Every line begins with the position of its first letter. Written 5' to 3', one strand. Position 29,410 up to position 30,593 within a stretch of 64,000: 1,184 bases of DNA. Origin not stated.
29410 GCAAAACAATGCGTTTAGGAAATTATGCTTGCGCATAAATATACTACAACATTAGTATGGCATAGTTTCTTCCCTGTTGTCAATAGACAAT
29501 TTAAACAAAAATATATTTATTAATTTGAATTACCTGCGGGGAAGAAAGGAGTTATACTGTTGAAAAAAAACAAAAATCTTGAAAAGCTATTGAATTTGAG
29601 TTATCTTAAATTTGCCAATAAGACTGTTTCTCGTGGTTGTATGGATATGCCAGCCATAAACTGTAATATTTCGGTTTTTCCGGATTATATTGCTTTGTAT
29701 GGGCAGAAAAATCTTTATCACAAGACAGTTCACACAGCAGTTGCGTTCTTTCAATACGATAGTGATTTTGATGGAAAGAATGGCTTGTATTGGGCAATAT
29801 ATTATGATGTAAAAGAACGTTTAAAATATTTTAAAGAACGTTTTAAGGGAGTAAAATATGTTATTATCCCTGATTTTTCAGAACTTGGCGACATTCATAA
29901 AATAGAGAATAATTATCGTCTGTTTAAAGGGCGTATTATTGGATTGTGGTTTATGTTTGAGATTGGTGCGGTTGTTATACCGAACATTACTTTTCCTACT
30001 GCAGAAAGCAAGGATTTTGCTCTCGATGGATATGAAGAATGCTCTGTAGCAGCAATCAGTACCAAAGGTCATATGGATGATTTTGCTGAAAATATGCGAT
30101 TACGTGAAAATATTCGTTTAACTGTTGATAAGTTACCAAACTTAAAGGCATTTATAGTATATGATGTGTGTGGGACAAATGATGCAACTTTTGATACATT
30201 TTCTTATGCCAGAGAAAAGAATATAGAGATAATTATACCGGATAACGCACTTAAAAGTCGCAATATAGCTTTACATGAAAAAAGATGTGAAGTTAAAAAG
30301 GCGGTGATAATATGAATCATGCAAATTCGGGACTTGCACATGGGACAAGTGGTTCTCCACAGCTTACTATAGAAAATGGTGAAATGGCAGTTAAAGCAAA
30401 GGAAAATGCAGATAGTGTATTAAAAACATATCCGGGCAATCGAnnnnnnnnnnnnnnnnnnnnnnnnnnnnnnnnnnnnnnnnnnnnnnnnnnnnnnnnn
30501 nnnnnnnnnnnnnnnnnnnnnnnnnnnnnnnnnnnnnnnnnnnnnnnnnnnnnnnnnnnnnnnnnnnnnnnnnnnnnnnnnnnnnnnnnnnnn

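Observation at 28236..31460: Candidate undescribed four-gene toxin/defence module: XRE-HTH::ImmA/IrrE fusion, DUF4417-like protein, PD-(D/E)xK-like small protein and pentapeptide-repeat protein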

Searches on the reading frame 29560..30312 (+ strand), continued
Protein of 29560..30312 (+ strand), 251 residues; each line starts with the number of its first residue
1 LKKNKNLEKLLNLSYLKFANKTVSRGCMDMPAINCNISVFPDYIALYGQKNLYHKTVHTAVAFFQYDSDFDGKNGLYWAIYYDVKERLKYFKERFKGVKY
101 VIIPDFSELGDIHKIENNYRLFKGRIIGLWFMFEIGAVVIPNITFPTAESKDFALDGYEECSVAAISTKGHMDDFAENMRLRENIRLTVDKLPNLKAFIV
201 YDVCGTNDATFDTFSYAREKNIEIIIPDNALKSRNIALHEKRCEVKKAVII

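Call 52: search_dna_similar(query=window:29560-30312:+, collection=plasmids, mode=protein, max_evalue=0.001, max_rows=20)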
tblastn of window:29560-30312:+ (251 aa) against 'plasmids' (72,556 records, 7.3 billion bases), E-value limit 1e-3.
Records with a match: 1; places in all: 1; records where one place covers at least 80% of the query: 0.
Best place of each record, by identity: <60% 1.
By first word of the organism name: Ligilactobacillus 1.
By predicted mobility (MOB-suite, as given by PLSDB): mobilizable 1.
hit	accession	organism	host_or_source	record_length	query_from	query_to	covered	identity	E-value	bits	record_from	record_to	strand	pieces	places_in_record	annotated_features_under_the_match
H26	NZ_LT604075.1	Ligilactobacillus salivarius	-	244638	82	170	35%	33.0%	7e-4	48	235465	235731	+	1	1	none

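Call 75: find_encoding_contigs(protein=P0114, flank=9000, max_places=4)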
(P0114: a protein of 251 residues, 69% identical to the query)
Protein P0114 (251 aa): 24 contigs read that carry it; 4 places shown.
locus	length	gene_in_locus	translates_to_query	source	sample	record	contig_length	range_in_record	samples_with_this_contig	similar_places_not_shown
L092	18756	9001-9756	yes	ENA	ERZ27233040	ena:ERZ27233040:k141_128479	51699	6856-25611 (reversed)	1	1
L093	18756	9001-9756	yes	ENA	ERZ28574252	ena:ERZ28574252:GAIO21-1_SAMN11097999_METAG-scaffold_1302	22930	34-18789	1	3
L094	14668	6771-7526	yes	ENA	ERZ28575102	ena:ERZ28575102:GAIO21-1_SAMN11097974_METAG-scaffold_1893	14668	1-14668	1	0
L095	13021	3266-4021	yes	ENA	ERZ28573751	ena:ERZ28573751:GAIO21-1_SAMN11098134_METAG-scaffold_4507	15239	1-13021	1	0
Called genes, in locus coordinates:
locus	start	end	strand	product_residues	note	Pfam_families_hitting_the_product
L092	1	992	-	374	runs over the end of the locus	PF02463:SMC_N (weak), PF13304:AAA_21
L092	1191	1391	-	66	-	-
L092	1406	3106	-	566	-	PF04434:SWIM (weak)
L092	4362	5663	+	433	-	PF13173:AAA_14, PF13635:DUF4143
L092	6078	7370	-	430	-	PF04326:SLFN_AlbA_2, PF13749:HATPase_c_4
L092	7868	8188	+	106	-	PF13560:HTH_31 (weak), PF01381:HTH_3, PF13443:HTH_26 (weak)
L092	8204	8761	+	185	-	PF06114:Peptidase_M78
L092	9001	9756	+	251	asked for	PF14386:DUF4417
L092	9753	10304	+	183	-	-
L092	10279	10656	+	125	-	-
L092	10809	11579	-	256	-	PF10127:RlaP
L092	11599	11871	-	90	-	-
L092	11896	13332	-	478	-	PF04326:SLFN_AlbA_2, PF13749:HATPase_c_4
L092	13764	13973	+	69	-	-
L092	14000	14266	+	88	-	PF05016:ParE_toxin (weak), PF15738:YafQ_toxin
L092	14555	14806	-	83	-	-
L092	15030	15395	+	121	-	-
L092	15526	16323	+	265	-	PF03747:ADP_ribosyl_GH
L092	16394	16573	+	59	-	PF18495:VbhA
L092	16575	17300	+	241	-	PF02661:Fic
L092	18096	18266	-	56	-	-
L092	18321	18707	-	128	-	-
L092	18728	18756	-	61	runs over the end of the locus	-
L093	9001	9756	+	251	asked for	PF14386:DUF4417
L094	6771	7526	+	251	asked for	PF14386:DUF4417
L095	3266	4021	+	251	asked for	PF14386:DUF4417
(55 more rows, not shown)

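Call 76: find_encoding_contigs(protein=P0155, flank=9000, max_places=4)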
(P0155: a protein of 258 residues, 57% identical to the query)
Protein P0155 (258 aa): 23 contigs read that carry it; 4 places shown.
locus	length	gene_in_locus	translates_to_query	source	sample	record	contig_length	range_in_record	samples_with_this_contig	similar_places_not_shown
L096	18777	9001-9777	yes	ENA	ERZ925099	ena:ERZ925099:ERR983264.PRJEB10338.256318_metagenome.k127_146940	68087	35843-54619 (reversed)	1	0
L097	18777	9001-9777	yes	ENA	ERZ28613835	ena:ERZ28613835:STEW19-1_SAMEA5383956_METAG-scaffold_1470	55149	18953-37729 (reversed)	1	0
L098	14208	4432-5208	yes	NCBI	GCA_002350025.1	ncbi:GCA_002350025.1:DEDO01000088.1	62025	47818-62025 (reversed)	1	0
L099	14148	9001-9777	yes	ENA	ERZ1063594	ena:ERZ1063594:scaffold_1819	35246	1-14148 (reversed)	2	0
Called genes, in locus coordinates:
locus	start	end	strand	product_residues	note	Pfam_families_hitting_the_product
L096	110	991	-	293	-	PF02645:DegV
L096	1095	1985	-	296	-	PF09297:Zn_ribbon_NUD (weak), PF00293:NUDIX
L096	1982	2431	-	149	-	-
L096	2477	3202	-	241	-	PF03483:B3_4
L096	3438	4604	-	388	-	PF03734:YkuD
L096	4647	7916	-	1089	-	PF04434:SWIM (weak), PF08455:SNF2_assoc, PF00176:SNF2-rel_dom, PF00271:Helicase_C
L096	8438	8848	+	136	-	-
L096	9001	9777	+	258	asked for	PF14386:DUF4417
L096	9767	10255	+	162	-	-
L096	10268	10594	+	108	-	-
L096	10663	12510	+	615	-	PF02837:Glyco_hydro_2_N (weak), PF22666:Glyco_hydro_2_N2, PF00703:Glyco_hydro_2 (weak), PF02836:Glyco_hydro_2_C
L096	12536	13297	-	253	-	PF01177:Asp_Glu_race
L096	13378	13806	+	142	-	PF00254:FKBP_C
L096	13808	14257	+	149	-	PF01981:PTH2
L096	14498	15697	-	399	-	PF01420:Methylase_S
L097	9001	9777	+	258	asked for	PF14386:DUF4417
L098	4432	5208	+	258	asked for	PF14386:DUF4417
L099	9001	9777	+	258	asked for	PF14386:DUF4417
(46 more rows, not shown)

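Call 77: find_encoding_contigs(protein=P0169, flank=9000, max_places=2)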
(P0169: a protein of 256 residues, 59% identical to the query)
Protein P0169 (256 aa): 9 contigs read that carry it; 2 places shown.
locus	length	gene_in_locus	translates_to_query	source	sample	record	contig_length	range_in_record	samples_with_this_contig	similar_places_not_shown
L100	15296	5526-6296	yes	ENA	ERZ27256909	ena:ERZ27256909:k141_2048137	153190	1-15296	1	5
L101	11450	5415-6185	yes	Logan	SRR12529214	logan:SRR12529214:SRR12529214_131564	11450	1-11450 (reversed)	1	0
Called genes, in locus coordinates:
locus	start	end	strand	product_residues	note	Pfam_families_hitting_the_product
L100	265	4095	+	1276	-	PF00188:CAP, PF02368:Big_2 (weak), PF07532:Big_4 (weak), PF04886:PT (faint), PF13306:LRR_5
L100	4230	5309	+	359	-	PF01381:HTH_3 (weak), PF06114:Peptidase_M78 (faint)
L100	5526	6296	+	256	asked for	PF14386:DUF4417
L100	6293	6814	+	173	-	-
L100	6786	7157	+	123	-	-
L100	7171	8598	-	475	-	PF00275:EPSP_synthase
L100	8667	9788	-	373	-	PF18152:DAHP_snth_FXD, PF03446:NAD_binding_2, PF02153:PDH_N, PF20463:PDH_C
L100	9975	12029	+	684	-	PF19789:DUF6273, PF02368:Big_2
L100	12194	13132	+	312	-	PF01699:Na_Ca_ex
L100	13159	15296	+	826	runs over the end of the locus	PF00515:TPR_1 (faint), PF00196:GerE, PF08281:Sigma70_r4_2 (faint)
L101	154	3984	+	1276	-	PF00188:CAP, PF02368:Big_2 (weak), PF07532:Big_4 (weak), PF04886:PT (faint), PF13306:LRR_5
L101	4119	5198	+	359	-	PF01381:HTH_3 (weak), PF06114:Peptidase_M78 (faint)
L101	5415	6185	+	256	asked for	PF14386:DUF4417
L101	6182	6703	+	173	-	-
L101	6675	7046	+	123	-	-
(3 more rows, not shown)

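Call 78: find_encoding_contigs(protein=P0134, flank=9000, max_places=2)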
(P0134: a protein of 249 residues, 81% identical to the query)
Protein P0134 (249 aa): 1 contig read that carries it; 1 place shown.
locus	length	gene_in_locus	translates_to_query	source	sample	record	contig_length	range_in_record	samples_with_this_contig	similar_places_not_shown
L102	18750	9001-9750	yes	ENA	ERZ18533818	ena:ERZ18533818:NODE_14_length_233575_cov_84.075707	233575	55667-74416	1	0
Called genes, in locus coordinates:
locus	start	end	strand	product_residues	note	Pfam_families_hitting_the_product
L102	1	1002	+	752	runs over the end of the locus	PF23139:OB_YrrC, PF14490:HHH_RecD2, PF05970:PIF1 (weak), PF13086:AAA_11, PF13604:AAA_30, PF13245:AAA_19, PF18335:SH3_13, PF13538:UvrD_C_2, +1 more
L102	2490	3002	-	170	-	PF04138:GtrA_DPMS_TM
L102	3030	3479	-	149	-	PF03703:bPH_2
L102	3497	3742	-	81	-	PF19668:DUF6171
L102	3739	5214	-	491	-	PF22848:ASD1_dom, PF06964:Alpha-L-AF_C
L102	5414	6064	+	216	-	PF00702:Hydrolase, PF12710:HAD, PF13419:HAD_2, PF13242:Hydrolase_like (weak)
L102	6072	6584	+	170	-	PF01782:RimM, PF05239:PRC, PF24986:PRC_RimM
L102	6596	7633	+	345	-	PF01746:tRNA_m1G_MT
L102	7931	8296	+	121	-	PF13560:HTH_31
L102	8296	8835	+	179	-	-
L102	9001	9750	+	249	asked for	PF14386:DUF4417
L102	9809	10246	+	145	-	PF15542:Ntox50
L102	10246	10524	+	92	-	-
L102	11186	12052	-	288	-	PF04468:PSP1, PF28472:PSP1_3rd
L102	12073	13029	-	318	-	PF13177:DNA_pol3_delta2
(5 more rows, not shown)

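Call 79: find_encoding_contigs(protein=P0164, flank=9000, max_places=2)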
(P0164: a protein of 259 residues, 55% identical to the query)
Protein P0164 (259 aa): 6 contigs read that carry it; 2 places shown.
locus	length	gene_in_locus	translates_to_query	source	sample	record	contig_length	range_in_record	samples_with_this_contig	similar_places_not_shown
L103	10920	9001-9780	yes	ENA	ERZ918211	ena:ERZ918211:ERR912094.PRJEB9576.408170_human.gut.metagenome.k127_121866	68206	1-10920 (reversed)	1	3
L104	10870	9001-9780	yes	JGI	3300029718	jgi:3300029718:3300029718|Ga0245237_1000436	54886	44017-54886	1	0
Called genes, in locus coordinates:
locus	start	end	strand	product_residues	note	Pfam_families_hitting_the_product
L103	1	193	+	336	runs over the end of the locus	PF08240:ADH_N, PF00107:ADH_zinc_N, PF13602:ADH_zinc_N_2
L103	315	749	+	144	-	PF00561:Abhydrolase_1 (weak), PF08386:Abhydrolase_4 (weak)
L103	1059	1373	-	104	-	-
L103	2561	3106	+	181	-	PF00583:Acetyltransf_1, PF13302:Acetyltransf_3, PF13523:Acetyltransf_8 (weak)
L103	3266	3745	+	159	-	-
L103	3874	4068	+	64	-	-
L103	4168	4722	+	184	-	-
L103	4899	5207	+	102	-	PF00746:Gram_pos_anchor (weak)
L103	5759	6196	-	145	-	-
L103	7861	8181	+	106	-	PF12844:HTH_19 (weak), PF13560:HTH_31, PF01381:HTH_3, PF13443:HTH_26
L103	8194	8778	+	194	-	PF06114:Peptidase_M78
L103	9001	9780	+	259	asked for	PF14386:DUF4417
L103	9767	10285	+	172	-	-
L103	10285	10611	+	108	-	-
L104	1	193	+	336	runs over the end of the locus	PF08240:ADH_N, PF00107:ADH_zinc_N, PF13602:ADH_zinc_N_2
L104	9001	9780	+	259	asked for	PF14386:DUF4417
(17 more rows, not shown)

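Call 92: search_solved_structures(query=A2, max_evalue=10, show_alignments=0)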
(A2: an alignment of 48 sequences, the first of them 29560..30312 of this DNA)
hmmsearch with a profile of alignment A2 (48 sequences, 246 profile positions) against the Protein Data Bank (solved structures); distinct sequences matched with E-value up to 10: 0.

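Call 95: find_related_loci(query=A2, collection=viral_contigs, flank=8000)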
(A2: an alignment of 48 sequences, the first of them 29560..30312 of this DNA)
Query A2 (251 aa) in viral_contigs; peptide patterns used: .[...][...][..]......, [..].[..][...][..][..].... (x = any residue, [..] = any of these).
20 stretches matched a pattern; 1 encode a relative of the query (tblastn E <= 1e-3); 1 distinct loci.
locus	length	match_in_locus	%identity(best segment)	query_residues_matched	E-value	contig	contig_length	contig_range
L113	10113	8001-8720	62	1-241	1e-99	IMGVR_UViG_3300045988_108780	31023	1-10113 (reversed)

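Call 98: search_protein_families(library=padloc, max_evalue=0.01, proteins=[L092:7868-8185:+, L092:8204-8758:+])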
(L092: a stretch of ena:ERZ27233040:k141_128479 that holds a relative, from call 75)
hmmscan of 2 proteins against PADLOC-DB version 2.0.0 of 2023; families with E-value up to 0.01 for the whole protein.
L092:7868-8185:+ (106 aa): 20 families
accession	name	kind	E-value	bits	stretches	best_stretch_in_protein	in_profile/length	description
PDLC04142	capH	-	9.5e-11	40.7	1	2-99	3-91/103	capH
PDLC03949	RmrA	-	2.7e-08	31.1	1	7-71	4-68/363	-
PDLC03952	RmrA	-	2.3e-07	28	1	8-70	25-87/395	-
PDLC03948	RmrA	-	2.4e-07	28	1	6-72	9-75/397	-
PDLC04775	PDC-M69A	-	4.7e-07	28.3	1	9-77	11-79/113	-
PDLC03955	RmrA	-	5e-07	27.3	1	7-63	22-78/371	-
PDLC03951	RmrA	-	1.5e-06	25.4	1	7-89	10-92/400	-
PDLC03946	RmrA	-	3.4e-06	24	1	7-76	4-72/357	-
PDLC03954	RmrA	-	5.8e-06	23.5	1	7-77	12-84/380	-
PDLC03956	RmrA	-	6.7e-06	23.4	1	15-73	18-77/399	-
PDLC03945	RmrA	-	8.5e-06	23.2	1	9-77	6-73/394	-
PDLC03947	RmrA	-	1.1e-05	22.4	1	5-75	11-81/383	-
PDLC02926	HTH_VI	-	1.3e-05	23.3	1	11-92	7-88/92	-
PDLC03944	RmrA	-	2.3e-05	21.6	1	10-99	11-100/384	-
PDLC04760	PDC-M64C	-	0.00017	19.9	1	7-57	28-78/93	-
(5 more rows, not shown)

L092:8204-8758:+ (185 aa): 10 families
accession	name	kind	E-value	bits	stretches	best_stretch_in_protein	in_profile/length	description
PDLC04141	capP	-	5.6e-11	40.4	1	15-165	8-154/242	capP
PDLC03953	RmrA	-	4.7e-10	37.2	1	32-128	153-248/373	-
PDLC03944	RmrA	-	1.1e-05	22.7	1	62-124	171-243/384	-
PDLC03949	RmrA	-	1.2e-05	22.4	1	88-156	188-257/363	-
PDLC03954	RmrA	-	2.4e-05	21.5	1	68-125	188-253/380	-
PDLC03943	RmrA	-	0.00031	17.9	1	88-132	191-237/370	-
PDLC03955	RmrA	-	0.0018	15.6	1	87-127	212-254/371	-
PDLC03948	RmrA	-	0.0018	15.2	1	62-112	182-230/397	-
PDLC03947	RmrA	-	0.0033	14.3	1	81-123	200-251/383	-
PDLC03011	peptidase_U41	-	0.0046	14.5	1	89-120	159-192/378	-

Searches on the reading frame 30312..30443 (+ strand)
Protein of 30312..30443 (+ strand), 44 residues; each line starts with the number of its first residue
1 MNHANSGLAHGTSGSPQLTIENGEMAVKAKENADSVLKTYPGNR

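Call 46: find_homologous_proteins(query=A4, max_evalue=0.01)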
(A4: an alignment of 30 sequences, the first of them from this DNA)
Query A4 (30 sequences) (44 aa, profile of the alignment): 24 proteins with E <= 0.01 among 172 candidates.
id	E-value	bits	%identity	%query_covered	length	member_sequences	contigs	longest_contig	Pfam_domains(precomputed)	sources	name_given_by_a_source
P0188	1.9e-16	77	64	64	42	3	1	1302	-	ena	-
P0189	5.5e-16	76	76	84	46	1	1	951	-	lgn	-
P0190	5.7e-16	76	42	86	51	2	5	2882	-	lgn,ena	-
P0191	2.3e-15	74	76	84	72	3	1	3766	-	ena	-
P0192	2.3e-15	74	73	91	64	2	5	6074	-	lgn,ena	-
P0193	3.1e-15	73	73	91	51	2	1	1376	-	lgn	-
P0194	3.6e-15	73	78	82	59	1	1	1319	-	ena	-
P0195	8.8e-15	72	44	82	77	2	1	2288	-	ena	-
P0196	2.8e-14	70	44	82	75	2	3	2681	-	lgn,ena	-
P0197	8.7e-14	69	73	91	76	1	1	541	-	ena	-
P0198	8.8e-14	69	69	82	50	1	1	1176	-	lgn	-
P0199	1.3e-13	68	80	91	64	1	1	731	-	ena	-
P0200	1.8e-13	68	80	91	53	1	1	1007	-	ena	-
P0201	2.6e-13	67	42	86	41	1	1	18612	-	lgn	-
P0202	4.5e-13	67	76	75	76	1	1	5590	-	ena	-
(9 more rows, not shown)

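Call 56: search_protein_representatives(alignment_id=A5)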
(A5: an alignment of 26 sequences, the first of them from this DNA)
Query: 26 sequences, 36 profile positions. Proteins with E-value up to 0.001 (for the whole library): 125; up to 1e-10: 48; up to 1e-30: 0. The best 125 are listed.
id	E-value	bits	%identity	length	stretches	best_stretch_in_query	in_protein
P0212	6.1e-17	76.9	-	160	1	1-35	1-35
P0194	7.1e-17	76.7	-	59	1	1-35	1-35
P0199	9.4e-17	76.3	-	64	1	1-34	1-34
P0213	1.4e-16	75.8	-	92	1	1-35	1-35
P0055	1.8e-16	75.4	-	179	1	1-35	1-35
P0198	2.1e-16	75.2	-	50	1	1-36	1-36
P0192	5.4e-16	73.9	-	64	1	1-36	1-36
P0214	7.4e-16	73.5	-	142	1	1-34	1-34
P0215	1.3e-15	72.7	-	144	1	1-36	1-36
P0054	1.5e-15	72.5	-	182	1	1-35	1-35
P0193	1.5e-15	72.5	-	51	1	1-35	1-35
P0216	2.3e-15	71.9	-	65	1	1-35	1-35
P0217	2.3e-15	71.9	-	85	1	1-35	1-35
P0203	1.9e-14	69.0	-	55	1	1-35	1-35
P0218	2.3e-14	68.7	-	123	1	1-35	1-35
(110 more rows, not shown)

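Call 58: search_protein_families(library=pfam, alignment_id=A6, max_evalue=0.001)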
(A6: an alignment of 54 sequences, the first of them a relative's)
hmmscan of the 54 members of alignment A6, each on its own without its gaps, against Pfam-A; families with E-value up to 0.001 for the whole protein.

A. member 1, P0212 (160 aa): 0 families

B. families by the number of members that match (of 54 scanned): 9 families
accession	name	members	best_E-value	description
PF21814.2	DUF6883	3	6.7e-28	Domain of unknown function (DUF6883)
PF15542.11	Ntox50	3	3.4e-27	Bacterial toxin 50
PF14436.11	EndoU_bacteria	2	2e-26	Bacterial EndoU nuclease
PF14412.12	AHH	1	4.4e-21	A nuclease family of the HNH/ENDO VII superfamily with conserved AHH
PF15605.11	Ntox28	1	7.1e-07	Bacterial toxin 28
PF14076.12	DUF4258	1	0.00013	Domain of unknown function (DUF4258)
PF23786.1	Baseplate_wedge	1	0.00014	Phage baseplate wedge subunit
PF03792.18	PBC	1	0.00028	PBC domain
PF18809.6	PBECR1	1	0.0009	phage-Barnase-EndoU-ColicinE5/D-RelE like nuclease1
